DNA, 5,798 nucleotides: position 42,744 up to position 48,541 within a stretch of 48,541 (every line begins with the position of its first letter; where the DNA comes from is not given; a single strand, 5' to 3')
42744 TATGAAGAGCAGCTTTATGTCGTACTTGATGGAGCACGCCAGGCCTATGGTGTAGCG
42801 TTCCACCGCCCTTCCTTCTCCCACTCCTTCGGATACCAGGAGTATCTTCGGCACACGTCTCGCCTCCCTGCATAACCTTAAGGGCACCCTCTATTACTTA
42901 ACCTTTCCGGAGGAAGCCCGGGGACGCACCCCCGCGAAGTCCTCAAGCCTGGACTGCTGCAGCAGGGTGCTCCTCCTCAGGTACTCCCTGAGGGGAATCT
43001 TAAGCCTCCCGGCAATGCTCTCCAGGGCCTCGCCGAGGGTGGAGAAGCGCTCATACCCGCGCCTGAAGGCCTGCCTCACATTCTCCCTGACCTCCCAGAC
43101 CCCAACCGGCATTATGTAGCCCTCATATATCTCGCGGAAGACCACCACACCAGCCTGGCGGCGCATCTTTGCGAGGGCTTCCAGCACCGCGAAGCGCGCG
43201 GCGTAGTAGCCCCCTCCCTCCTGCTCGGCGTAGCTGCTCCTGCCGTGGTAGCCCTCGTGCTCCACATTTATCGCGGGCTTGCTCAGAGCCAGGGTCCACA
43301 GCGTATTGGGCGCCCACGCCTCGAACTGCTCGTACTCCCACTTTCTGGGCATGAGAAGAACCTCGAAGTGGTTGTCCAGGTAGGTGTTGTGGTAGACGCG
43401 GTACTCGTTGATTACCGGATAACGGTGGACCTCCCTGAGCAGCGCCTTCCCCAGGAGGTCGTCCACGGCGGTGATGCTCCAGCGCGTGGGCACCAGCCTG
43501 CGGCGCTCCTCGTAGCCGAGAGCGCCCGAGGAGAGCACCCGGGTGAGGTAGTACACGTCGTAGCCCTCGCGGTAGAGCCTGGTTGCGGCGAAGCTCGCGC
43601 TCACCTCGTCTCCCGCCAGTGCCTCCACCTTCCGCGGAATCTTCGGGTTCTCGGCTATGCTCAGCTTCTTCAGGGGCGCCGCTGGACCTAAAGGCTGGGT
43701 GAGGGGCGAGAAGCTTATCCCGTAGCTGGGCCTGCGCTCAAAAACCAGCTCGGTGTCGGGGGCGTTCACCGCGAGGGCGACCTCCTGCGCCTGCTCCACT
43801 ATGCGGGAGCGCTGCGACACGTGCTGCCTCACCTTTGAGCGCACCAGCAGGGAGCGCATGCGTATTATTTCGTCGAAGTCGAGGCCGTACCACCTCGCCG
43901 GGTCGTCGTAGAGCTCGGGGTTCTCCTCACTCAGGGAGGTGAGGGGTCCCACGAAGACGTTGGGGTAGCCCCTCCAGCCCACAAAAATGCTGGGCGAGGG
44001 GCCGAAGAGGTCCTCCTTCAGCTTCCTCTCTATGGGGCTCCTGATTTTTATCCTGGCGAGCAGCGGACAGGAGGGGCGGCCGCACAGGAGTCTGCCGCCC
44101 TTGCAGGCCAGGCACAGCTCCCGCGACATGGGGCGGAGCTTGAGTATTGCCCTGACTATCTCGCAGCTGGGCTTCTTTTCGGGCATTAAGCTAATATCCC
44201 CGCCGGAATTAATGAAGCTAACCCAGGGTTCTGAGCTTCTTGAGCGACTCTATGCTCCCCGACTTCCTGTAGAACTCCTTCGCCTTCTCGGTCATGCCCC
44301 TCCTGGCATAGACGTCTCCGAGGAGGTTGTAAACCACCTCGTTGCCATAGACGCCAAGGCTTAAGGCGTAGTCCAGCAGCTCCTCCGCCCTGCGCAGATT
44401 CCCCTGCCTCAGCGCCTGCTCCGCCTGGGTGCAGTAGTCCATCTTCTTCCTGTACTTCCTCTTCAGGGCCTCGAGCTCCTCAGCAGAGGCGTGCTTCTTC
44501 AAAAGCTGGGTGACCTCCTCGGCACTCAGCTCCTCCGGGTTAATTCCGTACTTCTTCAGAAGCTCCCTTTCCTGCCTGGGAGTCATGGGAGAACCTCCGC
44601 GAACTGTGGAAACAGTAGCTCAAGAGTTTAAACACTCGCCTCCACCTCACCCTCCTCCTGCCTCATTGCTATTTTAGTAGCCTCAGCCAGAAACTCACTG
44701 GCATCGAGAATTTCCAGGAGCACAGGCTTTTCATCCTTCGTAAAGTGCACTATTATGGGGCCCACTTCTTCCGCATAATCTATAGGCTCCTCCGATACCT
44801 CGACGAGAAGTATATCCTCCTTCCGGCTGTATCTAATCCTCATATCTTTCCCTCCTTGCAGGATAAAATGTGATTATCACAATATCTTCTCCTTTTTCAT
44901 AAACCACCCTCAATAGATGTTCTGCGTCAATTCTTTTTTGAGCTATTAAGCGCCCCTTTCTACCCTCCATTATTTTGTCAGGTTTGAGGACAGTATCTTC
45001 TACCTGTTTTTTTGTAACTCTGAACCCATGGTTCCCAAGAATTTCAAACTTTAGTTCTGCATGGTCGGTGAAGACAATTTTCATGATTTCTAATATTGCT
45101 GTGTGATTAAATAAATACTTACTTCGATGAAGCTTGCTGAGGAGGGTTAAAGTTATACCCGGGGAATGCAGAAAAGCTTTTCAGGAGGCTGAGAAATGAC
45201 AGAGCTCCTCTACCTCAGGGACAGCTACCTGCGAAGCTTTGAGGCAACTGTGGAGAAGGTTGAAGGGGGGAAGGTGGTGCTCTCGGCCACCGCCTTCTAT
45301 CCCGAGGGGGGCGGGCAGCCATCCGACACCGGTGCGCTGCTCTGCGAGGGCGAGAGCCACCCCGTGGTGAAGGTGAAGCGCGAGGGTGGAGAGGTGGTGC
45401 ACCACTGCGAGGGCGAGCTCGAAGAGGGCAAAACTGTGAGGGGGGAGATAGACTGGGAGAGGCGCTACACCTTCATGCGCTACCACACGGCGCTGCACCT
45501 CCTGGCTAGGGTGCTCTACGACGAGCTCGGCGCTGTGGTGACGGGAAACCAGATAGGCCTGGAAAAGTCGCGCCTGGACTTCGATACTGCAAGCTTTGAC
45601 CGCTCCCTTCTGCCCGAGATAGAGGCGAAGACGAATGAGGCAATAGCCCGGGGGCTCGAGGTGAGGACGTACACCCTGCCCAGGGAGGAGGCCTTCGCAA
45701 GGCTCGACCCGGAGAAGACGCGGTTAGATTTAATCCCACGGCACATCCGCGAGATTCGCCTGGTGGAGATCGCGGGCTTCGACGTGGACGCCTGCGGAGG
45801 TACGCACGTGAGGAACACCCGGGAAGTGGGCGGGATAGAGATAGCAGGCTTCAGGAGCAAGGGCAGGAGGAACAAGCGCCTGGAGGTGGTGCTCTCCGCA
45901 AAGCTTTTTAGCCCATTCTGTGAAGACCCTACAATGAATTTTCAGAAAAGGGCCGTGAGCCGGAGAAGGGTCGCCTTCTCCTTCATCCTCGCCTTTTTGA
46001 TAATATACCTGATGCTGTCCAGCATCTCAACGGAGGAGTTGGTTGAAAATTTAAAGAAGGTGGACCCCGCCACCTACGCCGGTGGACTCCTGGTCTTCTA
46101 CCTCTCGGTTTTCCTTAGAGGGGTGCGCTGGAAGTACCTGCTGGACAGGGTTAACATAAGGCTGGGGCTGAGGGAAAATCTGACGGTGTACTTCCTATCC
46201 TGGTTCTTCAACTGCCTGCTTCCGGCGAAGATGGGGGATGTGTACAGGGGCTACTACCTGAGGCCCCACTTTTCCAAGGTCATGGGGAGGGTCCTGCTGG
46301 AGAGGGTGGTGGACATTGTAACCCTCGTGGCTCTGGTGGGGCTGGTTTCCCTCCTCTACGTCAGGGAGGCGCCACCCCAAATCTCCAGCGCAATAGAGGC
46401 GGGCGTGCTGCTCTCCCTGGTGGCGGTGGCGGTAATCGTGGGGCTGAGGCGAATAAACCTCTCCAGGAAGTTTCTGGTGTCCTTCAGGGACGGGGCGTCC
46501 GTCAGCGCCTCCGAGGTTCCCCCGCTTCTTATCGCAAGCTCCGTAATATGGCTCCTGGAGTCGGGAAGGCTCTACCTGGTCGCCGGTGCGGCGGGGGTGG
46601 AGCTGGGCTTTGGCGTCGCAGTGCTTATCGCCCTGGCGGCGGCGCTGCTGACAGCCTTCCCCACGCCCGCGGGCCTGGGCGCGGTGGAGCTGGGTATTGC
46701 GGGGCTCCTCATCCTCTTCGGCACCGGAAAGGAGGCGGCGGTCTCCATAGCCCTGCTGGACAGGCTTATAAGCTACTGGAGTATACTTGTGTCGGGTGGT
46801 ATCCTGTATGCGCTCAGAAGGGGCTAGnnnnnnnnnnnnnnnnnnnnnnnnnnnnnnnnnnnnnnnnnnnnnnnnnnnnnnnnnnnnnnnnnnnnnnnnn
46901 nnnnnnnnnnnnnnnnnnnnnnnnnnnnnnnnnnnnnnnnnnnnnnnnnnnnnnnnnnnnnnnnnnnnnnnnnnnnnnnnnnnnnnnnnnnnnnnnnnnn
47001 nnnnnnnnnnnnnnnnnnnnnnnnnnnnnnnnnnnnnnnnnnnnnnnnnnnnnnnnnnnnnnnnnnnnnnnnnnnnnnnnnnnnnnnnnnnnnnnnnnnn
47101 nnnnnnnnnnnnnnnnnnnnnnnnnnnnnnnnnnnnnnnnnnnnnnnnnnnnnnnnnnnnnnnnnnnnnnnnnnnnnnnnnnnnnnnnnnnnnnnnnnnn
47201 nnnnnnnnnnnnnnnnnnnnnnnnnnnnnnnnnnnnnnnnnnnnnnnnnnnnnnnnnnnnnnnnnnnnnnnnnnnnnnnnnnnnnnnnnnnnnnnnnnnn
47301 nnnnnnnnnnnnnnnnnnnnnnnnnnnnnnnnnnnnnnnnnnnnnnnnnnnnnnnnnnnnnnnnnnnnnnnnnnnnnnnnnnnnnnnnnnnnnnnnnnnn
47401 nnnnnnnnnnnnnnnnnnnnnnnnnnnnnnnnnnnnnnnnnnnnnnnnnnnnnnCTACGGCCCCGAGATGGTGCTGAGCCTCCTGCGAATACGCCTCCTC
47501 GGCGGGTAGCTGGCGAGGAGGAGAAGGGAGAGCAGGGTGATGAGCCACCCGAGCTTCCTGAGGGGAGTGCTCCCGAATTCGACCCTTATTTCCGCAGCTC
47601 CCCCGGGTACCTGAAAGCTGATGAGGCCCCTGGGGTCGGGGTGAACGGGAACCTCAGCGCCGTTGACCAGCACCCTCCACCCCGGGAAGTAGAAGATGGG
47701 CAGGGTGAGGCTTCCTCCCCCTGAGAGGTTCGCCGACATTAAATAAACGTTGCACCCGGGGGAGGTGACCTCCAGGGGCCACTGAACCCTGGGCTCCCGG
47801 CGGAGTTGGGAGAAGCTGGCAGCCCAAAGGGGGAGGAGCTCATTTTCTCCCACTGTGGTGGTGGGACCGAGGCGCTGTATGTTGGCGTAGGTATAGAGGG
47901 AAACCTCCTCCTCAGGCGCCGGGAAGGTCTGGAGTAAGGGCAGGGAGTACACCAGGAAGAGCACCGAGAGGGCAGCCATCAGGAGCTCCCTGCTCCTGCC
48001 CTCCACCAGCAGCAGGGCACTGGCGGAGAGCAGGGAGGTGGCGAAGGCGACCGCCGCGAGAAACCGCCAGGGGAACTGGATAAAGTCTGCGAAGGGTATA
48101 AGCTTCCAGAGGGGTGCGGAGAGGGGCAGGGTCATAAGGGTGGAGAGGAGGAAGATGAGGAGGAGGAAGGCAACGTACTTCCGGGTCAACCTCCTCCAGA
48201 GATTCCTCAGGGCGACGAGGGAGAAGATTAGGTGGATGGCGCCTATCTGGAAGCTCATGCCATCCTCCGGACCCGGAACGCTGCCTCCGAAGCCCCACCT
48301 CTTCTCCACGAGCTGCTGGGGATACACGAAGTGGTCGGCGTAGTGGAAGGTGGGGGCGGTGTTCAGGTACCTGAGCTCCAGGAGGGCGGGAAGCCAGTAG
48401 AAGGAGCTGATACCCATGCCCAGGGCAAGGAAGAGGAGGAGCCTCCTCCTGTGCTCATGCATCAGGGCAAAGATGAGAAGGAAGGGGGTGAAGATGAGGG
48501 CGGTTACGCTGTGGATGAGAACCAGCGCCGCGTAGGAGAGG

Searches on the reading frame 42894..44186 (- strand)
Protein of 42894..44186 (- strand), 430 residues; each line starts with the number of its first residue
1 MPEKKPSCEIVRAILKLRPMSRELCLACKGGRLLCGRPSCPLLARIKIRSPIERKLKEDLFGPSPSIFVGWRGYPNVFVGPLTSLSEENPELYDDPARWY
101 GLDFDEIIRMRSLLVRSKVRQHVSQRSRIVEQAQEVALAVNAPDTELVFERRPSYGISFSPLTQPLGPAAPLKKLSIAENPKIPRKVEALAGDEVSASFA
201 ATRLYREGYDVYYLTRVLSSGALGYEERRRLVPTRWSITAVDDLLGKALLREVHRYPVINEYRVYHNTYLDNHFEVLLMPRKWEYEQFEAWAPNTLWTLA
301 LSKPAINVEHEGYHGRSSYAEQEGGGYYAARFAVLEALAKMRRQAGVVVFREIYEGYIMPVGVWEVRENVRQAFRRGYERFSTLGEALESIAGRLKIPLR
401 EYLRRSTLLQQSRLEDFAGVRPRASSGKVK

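Call 52: search_protein_families(library=pfam, proteins=[window:42894-44186:-], max_evalue=0.001)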
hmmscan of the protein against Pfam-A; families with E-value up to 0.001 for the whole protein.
window:42894-44186:- (430 aa): 2 families
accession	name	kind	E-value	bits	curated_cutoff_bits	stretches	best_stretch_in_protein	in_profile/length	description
PF04894.17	Nre_N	-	1.1e-92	311.1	25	1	34-298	1-270/270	Archaeal Nre, N-terminal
PF04895.17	Nre_C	-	1.5e-36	125.1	27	1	311-413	1-102/110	Archaeal Nre, C-terminal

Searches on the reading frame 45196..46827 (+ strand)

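Call 52: search_protein_families(library=pfam, proteins=[window:45196-46827:+], max_evalue=0.001)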
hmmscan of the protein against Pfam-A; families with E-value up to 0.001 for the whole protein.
window:45196-46827:+ (543 aa): 3 families
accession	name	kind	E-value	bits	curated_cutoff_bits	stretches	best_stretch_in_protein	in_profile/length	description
PF03706.18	LPG_synthase_TM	-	7.5e-42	144.3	33.4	1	260-534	2-302/302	Lysylphosphatidylglycerol synthase TM region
PF01411.24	tRNA-synt_2c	-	2.2e-14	53.4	30.3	1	14-89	474-552/552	tRNA synthetases class II (A)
PF07973.19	tRNA_SAD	-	9.7e-12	45.1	24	1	187-230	1-44/44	Threonyl and Alanyl tRNA synthetase second additional domain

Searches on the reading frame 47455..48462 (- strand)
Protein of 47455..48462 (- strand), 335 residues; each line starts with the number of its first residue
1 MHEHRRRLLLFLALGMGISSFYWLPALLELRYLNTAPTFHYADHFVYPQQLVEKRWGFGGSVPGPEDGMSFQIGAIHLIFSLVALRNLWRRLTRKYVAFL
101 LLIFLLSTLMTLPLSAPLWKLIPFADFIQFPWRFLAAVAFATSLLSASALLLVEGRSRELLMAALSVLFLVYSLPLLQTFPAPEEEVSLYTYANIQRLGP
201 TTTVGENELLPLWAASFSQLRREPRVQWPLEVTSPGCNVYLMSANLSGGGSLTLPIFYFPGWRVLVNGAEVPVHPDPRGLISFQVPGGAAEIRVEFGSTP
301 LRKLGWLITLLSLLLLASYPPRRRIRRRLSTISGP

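Call 52: search_protein_families(library=pfam, proteins=[window:47455-48462:-], max_evalue=0.001)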
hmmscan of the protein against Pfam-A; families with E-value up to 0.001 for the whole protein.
window:47455-48462:- (335 aa): 1 family
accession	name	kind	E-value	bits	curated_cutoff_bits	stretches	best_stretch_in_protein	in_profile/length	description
PF09586.16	YfhO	-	3.1e-10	39.5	28.5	1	247-309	774-835/835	Bacterial membrane protein YfhO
